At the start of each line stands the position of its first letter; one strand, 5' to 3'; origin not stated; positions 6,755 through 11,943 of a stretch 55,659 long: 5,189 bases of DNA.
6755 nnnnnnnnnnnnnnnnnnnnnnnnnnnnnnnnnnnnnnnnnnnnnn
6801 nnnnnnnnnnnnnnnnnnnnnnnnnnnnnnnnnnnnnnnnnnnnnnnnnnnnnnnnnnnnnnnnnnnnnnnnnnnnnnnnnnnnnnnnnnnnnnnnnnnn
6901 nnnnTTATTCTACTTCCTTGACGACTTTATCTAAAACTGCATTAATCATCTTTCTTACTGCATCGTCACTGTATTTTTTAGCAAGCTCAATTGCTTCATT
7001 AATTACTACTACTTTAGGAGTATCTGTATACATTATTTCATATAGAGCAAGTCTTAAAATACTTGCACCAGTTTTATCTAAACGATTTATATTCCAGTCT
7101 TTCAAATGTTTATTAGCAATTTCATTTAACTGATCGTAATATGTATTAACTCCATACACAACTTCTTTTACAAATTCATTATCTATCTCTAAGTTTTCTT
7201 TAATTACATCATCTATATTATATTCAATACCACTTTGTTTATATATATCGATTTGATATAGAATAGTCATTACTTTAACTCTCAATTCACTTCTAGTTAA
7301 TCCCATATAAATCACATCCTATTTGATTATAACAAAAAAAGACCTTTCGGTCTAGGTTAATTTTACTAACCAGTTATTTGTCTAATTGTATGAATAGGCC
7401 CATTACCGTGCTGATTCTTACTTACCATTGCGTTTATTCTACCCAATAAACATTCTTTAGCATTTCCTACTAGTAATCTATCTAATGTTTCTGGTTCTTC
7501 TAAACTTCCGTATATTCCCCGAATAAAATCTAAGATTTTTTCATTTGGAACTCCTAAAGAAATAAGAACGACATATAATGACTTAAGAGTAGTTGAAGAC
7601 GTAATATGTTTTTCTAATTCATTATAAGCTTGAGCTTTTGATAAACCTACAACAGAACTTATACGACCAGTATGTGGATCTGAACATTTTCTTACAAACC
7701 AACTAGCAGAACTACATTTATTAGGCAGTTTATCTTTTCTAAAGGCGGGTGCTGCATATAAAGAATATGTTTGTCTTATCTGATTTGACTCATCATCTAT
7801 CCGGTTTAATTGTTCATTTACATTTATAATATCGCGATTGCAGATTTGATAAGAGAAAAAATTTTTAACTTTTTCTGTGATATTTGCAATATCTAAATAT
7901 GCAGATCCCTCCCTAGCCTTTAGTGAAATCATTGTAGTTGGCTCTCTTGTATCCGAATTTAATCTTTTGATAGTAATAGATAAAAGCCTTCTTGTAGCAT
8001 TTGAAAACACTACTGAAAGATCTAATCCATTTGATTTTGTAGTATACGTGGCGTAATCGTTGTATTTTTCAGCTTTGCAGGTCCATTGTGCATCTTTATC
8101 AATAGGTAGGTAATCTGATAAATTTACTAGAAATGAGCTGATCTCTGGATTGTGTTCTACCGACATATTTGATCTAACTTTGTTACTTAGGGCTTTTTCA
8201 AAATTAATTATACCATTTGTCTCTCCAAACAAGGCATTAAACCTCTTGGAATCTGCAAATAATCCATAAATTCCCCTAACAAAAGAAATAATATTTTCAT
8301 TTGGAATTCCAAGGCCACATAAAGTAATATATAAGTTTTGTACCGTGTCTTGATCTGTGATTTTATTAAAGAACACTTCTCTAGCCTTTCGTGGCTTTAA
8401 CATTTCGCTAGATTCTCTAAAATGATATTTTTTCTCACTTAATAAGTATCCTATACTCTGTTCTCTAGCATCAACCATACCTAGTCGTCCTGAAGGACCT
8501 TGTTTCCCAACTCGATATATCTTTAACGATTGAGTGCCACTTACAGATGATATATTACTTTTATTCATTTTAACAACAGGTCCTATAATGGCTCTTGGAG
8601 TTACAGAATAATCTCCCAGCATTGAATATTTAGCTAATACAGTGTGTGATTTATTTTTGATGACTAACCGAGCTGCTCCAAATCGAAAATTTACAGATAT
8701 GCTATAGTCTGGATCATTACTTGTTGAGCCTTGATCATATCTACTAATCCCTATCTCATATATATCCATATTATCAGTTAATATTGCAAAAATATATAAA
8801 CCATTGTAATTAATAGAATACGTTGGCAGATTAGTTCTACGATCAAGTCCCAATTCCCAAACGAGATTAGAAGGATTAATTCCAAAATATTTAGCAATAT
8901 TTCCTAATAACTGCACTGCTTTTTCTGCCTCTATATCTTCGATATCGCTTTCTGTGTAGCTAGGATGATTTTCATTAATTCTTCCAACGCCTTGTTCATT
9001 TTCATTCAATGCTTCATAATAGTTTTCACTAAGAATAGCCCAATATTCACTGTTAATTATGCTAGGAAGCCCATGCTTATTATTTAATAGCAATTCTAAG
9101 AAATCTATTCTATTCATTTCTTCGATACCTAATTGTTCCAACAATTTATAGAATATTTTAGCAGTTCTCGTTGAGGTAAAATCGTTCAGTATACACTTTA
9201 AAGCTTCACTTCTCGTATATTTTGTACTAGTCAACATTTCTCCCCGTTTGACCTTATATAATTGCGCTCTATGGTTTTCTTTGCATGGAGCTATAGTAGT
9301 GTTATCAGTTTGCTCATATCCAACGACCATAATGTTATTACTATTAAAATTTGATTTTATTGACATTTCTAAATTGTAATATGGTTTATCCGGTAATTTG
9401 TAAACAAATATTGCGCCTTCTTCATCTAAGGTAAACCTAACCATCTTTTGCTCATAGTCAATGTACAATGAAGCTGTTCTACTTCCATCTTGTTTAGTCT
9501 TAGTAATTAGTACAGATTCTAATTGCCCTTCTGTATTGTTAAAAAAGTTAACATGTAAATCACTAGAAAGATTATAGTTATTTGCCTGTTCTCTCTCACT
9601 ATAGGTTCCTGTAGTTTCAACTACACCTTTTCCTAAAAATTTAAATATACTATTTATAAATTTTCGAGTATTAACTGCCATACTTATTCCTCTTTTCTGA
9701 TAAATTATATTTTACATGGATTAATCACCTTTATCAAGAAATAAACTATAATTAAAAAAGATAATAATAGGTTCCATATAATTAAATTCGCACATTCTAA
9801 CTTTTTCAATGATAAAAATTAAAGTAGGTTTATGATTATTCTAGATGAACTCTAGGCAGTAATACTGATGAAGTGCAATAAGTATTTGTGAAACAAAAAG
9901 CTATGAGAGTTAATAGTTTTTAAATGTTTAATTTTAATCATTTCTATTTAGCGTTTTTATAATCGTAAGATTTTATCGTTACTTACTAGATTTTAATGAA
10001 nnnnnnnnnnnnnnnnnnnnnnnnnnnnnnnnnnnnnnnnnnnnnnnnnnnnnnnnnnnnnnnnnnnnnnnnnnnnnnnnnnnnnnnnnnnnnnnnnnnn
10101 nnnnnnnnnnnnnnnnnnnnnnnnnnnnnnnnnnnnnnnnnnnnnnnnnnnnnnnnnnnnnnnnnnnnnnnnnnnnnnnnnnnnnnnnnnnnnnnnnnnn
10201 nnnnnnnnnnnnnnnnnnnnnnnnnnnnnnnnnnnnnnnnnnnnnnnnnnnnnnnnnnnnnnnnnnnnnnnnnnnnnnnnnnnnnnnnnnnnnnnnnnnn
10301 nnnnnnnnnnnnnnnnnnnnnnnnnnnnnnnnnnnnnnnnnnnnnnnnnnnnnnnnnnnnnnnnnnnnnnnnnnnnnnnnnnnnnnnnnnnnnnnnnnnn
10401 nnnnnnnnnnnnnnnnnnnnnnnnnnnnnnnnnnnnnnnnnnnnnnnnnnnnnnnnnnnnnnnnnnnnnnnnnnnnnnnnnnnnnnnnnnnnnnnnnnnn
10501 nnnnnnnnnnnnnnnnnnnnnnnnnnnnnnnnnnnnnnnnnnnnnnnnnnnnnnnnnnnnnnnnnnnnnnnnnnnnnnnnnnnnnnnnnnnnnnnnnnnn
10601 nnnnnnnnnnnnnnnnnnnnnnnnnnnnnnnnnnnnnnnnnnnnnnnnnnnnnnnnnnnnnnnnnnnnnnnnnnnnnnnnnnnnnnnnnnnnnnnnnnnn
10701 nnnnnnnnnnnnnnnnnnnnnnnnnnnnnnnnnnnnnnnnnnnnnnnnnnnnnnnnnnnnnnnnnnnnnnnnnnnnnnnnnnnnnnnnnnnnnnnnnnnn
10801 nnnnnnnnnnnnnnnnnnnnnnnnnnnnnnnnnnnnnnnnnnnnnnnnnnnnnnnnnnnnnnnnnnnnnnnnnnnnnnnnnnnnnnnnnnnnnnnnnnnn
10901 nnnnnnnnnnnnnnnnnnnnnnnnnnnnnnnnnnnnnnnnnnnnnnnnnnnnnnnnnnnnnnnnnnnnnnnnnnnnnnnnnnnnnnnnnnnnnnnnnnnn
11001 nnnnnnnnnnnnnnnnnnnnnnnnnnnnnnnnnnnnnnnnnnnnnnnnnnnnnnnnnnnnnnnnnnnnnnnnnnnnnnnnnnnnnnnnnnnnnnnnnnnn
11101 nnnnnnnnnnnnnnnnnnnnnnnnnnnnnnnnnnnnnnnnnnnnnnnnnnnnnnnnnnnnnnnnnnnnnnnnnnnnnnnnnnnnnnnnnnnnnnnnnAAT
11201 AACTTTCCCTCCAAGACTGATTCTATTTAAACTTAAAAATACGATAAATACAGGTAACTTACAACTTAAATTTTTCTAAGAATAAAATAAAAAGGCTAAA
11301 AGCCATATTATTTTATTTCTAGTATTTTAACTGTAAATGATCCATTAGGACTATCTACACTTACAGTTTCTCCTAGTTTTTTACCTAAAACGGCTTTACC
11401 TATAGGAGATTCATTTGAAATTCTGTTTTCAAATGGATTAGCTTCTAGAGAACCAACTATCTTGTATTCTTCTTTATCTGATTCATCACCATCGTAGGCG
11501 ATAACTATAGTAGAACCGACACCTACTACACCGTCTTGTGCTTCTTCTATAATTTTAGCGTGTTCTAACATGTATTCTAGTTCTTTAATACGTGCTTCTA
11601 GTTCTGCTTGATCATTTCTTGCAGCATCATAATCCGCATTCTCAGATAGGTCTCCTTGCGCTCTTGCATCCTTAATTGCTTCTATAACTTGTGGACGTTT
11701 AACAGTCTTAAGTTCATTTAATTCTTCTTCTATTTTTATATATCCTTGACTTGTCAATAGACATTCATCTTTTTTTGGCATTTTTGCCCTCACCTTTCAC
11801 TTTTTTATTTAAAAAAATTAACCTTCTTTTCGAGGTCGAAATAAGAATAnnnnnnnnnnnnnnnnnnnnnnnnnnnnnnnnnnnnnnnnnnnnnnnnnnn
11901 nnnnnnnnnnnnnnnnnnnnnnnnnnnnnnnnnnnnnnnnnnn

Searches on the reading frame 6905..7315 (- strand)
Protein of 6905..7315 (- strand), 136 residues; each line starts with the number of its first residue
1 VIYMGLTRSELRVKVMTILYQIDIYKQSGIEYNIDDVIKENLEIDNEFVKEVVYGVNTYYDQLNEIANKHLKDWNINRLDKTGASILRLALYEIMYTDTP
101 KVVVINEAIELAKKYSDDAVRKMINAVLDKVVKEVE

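Call 14: search_protein_families(library=pfam, proteins=[window:6905-7315:-], max_evalue=0.0001)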
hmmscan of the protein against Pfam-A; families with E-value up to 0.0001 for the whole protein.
window:6905-7315:- (136 aa): 1 family
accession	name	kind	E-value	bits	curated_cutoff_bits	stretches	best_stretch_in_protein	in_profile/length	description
PF01029.23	NusB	-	3.6e-32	112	23.1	1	11-133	3-133/133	NusB family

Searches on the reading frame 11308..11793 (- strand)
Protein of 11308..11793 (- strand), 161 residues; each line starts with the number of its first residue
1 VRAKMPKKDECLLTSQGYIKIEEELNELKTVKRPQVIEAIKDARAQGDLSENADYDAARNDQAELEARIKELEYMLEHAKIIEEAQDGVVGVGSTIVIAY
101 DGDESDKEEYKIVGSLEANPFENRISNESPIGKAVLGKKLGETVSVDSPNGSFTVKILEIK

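Call 14: search_protein_families(library=pfam, proteins=[window:11308-11793:-], max_evalue=0.0001)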
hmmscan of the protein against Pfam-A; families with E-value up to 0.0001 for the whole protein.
window:11308-11793:- (161 aa): 2 families
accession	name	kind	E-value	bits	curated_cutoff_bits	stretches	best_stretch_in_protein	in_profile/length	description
PF03449.20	GreA_GreB_N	-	5.4e-30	103.8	24.5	1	12-81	2-71/71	Transcription elongation factor, N-terminal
PF01272.25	GreA_GreB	-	8.5e-24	83.8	26.9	1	86-161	2-76/77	Transcription elongation factor, GreA/GreB, C-term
